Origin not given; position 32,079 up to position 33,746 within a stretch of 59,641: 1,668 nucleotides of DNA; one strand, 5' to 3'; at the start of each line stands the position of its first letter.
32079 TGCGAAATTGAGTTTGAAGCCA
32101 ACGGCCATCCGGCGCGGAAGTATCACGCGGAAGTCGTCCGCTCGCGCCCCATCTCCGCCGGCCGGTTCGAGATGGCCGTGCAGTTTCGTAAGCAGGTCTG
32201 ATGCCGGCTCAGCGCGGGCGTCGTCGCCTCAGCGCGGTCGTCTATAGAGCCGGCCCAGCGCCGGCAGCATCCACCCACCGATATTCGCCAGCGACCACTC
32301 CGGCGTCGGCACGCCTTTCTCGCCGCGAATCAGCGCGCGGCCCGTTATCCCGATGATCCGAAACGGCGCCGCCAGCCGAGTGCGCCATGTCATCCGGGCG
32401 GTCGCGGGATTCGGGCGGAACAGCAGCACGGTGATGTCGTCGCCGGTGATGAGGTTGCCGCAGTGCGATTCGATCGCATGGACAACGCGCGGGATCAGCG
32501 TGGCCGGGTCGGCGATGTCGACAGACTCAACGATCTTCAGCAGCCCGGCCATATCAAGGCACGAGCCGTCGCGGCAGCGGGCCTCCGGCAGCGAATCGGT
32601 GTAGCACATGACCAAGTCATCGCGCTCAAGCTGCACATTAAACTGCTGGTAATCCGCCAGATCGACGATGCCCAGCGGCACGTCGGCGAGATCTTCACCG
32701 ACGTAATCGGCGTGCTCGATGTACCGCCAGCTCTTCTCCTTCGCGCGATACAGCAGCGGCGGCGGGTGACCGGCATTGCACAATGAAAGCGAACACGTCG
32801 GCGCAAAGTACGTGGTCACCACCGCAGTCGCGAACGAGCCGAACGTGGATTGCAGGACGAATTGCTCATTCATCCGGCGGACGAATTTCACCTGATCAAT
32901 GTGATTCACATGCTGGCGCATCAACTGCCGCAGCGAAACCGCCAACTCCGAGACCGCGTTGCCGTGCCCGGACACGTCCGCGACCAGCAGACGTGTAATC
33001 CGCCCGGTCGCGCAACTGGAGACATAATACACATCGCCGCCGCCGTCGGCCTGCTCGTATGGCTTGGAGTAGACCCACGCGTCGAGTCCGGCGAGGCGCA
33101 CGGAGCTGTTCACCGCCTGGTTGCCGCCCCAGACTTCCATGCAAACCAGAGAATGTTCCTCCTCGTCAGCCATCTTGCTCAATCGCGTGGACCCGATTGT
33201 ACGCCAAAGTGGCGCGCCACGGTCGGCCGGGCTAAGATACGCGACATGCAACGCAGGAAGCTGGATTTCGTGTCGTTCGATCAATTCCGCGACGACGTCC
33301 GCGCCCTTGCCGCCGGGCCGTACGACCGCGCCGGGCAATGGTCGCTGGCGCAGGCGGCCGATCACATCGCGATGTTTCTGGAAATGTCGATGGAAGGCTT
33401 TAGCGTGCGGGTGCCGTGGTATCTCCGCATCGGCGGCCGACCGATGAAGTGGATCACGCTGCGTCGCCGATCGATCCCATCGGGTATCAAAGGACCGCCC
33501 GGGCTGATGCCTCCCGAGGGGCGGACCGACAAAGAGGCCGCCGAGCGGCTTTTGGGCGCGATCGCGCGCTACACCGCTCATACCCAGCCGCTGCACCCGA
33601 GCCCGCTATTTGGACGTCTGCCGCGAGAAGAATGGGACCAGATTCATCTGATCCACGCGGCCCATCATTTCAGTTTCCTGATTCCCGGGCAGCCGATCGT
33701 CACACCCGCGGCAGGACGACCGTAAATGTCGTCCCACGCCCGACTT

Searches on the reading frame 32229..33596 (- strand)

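Call 7: search_protein_families(library=pfam, proteins=[window:32229-33596:-], max_evalue=0.01)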
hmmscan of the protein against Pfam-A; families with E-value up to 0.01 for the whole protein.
window:32229-33596:- (455 aa): 1 family
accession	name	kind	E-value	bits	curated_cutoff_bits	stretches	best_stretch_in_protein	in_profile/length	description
PF07228.17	SpoIIE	-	8.4e-31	107.8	25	1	201-394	5-190/192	Stage II sporulation protein E (SpoIIE)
